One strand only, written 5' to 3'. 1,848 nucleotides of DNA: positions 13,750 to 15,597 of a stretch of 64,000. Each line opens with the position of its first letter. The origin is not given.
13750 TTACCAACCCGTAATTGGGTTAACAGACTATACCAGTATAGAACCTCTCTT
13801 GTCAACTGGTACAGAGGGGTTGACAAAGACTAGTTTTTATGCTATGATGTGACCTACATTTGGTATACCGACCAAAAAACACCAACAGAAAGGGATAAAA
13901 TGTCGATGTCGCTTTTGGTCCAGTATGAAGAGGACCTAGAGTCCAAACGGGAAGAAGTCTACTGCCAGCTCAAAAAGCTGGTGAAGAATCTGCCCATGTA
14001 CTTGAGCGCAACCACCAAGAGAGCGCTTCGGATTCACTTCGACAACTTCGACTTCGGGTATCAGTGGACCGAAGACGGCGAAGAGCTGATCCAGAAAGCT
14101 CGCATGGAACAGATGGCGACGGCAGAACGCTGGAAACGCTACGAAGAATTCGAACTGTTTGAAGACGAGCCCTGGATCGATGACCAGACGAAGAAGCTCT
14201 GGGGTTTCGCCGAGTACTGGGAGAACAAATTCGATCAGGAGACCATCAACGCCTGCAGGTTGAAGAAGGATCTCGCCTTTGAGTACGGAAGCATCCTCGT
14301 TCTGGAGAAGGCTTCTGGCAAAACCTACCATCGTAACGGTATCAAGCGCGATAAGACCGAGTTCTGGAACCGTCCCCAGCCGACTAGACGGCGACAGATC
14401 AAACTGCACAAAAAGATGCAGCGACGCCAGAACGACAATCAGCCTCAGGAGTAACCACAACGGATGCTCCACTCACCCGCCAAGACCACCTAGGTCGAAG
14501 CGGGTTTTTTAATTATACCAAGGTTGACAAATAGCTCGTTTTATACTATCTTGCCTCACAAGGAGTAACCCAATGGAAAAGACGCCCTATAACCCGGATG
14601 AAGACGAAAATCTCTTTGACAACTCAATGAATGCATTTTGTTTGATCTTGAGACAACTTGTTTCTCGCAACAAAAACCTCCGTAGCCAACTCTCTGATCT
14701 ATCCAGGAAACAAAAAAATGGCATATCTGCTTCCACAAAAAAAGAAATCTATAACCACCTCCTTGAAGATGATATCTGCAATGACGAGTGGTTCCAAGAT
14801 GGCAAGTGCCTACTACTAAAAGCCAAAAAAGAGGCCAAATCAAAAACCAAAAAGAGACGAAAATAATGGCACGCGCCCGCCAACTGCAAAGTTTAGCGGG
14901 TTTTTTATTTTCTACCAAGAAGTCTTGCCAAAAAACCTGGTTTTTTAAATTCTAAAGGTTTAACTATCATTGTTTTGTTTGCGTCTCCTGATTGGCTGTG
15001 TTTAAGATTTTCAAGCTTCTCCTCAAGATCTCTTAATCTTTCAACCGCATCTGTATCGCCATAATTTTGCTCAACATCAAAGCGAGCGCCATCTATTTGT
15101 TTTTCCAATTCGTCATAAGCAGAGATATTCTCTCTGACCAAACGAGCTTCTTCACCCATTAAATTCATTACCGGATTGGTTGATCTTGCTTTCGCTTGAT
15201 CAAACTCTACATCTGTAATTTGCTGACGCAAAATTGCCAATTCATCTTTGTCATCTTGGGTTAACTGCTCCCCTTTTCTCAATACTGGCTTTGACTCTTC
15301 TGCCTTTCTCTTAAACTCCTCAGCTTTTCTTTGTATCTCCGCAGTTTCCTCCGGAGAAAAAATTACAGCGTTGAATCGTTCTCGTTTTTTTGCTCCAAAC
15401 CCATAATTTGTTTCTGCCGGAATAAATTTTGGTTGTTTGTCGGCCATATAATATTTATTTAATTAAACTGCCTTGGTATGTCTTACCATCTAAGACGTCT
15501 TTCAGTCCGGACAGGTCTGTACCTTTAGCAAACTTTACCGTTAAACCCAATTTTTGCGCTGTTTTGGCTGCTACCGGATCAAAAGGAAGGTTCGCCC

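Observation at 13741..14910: Two unrelated small ORFs flanked by homologous promoter and terminator modules (cassette-like architecture)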

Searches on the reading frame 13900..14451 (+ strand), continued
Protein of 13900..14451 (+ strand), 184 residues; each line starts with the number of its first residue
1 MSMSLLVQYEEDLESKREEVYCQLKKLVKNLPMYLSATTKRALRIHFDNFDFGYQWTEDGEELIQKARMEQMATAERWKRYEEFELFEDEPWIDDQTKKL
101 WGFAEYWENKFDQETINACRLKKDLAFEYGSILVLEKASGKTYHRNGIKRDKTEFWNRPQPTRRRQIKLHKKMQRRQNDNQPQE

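Call 77: fold_search(model_id=the predicted structure, library=viral)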
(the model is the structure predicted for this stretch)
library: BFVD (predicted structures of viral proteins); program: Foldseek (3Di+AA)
matches with E <= 10: 210; with E <= 0.001: 0
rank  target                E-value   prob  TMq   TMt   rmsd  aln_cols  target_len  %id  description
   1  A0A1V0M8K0            9.3e-02  0.35  0.20  0.16  15.9       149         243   11  Transmembrane protein [Columbid alphaherpesvirus 1]
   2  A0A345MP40            1.6e-01  0.14  0.16  0.11  28.2       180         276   12  (no name in the UniProt tables at hand)
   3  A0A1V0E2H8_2          4.2e-01  0.14  0.18  0.08  20.9       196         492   10  Genome polyprotein (Fragment) [Zika virus]
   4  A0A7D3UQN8            4.8e-01  0.75  0.27  0.36   2.7        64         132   17  Uncharacterized protein [Fadolivirus FV1/VV64]
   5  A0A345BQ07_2          5.4e-01  0.11  0.18  0.03  25.0       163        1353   10  (no name in the UniProt tables at hand)
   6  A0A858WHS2            7.1e-01  0.15  0.21  0.27  14.2       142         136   13  Uncharacterized protein [Xanthomonas phage FoX4]
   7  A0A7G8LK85            7.6e-01  0.33  0.23  0.43  19.4        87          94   14  (no name in the UniProt tables at hand)
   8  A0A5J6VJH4            8.6e-01  0.20  0.23  0.32  17.8       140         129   15  Uncharacterized protein [Megaviridae environmental sample]
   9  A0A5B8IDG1            9.8e-01  0.14  0.23  0.13  22.2       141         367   14  Uncharacterized protein [Mimiviridae sp. ChoanoV1]
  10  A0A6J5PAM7            9.8e-01  0.11  0.21  0.22  23.3       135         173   16  Uncharacterized protein [uncultured Caudovirales phage]
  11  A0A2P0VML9            1.0e+00  0.09  0.20  0.19  20.9       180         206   12  Uncharacterized protein [Tetraselmis virus 1]
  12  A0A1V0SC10            1.0e+00  0.07  0.15  0.19  24.0       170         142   10  Uncharacterized protein [Catovirus CTV1]
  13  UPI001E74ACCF         1.1e+00  0.33  0.26  0.28  10.3        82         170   15  (no name look-up for this kind of identifier)
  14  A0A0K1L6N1            1.2e+00  0.07  0.15  0.10  20.9       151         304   10  ORF_129R [Scale drop disease virus]
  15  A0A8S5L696            1.3e+00  0.15  0.16  0.36   6.0        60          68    8  Uncharacterized protein [Myoviridae sp. ctOoC8]
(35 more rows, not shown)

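Call 80: find_related_loci(query=A5, collection=metagenome_contigs, flank=4000)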
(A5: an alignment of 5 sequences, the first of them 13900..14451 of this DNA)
Query A5 (184 aa) in metagenome_contigs; peptide patterns used: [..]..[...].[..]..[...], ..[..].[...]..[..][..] (x = any residue, [..] = any of these).
600 stretches matched a pattern (row limit reached: there are more); 1 encode a relative of the query (tblastn E <= 1e-3); 1 distinct loci.
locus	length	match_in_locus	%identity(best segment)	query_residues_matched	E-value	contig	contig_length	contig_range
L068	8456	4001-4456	35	1-168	1e-20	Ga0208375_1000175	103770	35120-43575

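Call 82: find_related_loci(query=A5, collection=viral_contigs, flank=4000)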
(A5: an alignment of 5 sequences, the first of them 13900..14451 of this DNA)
Query A5 (184 aa) in viral_contigs; peptide patterns used: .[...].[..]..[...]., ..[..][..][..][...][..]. (x = any residue, [..] = any of these).
51 stretches matched a pattern, but none encodes a relative of the query by tblastn (E <= 1e-3).
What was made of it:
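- There are no viral-contig copies (call 82).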

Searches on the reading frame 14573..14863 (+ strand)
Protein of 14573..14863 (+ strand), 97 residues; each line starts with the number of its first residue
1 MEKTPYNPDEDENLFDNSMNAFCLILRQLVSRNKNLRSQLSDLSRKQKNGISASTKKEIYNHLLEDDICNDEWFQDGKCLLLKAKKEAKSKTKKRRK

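Call 7: search_protein_families(library=pfam, proteins=[window:14573-14863:+], max_evalue=1)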
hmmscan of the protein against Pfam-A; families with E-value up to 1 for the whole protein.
window:14573-14863:+ (97 aa): 3 families
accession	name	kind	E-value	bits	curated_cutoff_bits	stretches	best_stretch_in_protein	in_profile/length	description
PF16421.10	E2F_CC-MB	-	0.005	17.4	33.9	1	27-94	6-72/96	E2F transcription factor CC-MB domain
PF16507.11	HEAT_PSME4_mid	-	0.032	13.4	25.2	1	3-63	220-276/524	Proteasome activator complex subunit 4, mid HEAT repeats region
PF24319.2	DUF7491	-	0.036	14.7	30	1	26-68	2-44/90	Coiled-coil region of unknown function (DUF7491)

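Call 8: search_protein_families(library=phrogs, proteins=[window:14573-14863:+], max_evalue=1)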
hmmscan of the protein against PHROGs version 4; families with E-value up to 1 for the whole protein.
window:14573-14863:+ (97 aa): 2 families
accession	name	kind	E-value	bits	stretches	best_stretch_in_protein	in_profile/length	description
phrog_28286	-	unknown function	0.011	17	1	17-65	41-89/127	-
phrog_6087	-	unknown function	0.026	15.8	1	17-61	9-51/88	-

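Call 11: find_homologous_proteins(query=window:14573-14863:+, max_evalue=0.01)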
Query window:14573-14863:+ (97 aa): 1 proteins with E <= 0.01 among 2 candidates.
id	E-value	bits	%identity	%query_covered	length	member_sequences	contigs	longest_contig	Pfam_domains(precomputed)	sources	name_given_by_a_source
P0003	1.1e-56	206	100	100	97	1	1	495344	-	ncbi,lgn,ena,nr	ncbi:MAG: hypothetical protein G01um101413_372 [Parcubacteria group bacterium Gr01-1014_13]|nr:MAG:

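Call 13: find_encoding_contigs(protein=P0003, flank=10000)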
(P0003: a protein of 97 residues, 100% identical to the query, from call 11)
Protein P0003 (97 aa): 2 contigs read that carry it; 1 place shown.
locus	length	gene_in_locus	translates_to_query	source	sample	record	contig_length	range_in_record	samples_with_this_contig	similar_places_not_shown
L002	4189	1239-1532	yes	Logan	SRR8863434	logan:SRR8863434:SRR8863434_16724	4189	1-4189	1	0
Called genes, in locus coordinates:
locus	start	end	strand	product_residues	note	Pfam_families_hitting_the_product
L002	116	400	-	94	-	-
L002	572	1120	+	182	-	-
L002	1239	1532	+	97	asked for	-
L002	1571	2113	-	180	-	-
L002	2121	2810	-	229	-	PF00696:AA_kinase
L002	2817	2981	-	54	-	-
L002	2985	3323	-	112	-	PF04020:Phage_holin_4_2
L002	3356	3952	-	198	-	PF02163:Peptidase_M50 (weak)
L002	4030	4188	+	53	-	?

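Call 63: search_protein_families(library=padloc, proteins=[window:14573-14863:+], max_evalue=0.5)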
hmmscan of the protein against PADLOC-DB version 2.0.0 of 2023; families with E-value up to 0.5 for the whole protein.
window:14573-14863:+ (97 aa): 0 families

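Call 64: search_protein_families(library=ncbifam, proteins=[window:14573-14863:+], max_evalue=0.5)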
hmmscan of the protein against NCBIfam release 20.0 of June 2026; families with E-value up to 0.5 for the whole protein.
window:14573-14863:+ (97 aa): 1 family
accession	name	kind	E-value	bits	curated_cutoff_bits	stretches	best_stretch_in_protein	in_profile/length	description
NF053753.1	TK0271_fam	exception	0.018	15.2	130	1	22-53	14-45/89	TK0271 family transcriptional activator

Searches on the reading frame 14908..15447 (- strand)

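Call 7: search_protein_families(library=pfam, proteins=[window:14908-15447:-], max_evalue=1)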
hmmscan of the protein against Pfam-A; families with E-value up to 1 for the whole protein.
window:14908-15447:- (180 aa): 5 families
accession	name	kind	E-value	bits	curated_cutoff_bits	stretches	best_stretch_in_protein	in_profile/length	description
PF10267.14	Tmemb_cc2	-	0.023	14.3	32.8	1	33-118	61-149/397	Predicted transmembrane and coiled-coil 2 protein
PF10482.14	CtIP_N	-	0.035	14.5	27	1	74-114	77-119/120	Tumour-suppressor protein CtIP N-terminal domain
PF13729.12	TraF_2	-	0.14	11.8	25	1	96-155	24-80/264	F plasmid transfer operon, TraF, protein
PF09435.16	DUF2015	-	0.36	11.6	27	0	113-140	4-31/79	Fungal protein of unknown function (DUF2015)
PF06133.16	Com_YlbF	-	0.44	11.5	23.9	1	33-81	29-77/105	Control of competence regulator ComK, YlbF/YmcA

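Call 8: search_protein_families(library=phrogs, proteins=[window:14908-15447:-], max_evalue=1)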
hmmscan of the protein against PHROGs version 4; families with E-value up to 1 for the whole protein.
window:14908-15447:- (180 aa): 4 families
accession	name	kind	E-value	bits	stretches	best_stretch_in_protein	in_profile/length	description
phrog_34608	-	unknown function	0.029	15.5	1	49-108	55-114/152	-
phrog_21984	-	unknown function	0.034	15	1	22-47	27-52/56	-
phrog_25884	-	unknown function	0.14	13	1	18-51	28-61/67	-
phrog_22741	-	unknown function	0.2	12.5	1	40-112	32-102/141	-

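Call 63: search_protein_families(library=padloc, proteins=[window:14908-15447:-], max_evalue=0.5)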
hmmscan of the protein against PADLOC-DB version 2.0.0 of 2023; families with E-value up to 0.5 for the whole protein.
window:14908-15447:- (180 aa): 1 family
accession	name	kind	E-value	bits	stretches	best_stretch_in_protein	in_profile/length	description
PDLC02164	Avs2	-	0.011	11.4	1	22-154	202-336/1504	-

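Call 64: search_protein_families(library=ncbifam, proteins=[window:14908-15447:-], max_evalue=0.5)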
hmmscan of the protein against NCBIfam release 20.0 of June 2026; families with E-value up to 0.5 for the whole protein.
window:14908-15447:- (180 aa): 2 families
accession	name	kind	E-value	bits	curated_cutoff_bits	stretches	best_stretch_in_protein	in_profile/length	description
NF011254.0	PRK14660.1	equivalog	0.058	13.4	195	1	23-104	24-98/125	holo-[acyl-carrier-protein] synthase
NF033930.1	pneumo_PspA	exception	0.38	9.4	850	0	26-147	150-254/659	pneumococcal surface protein A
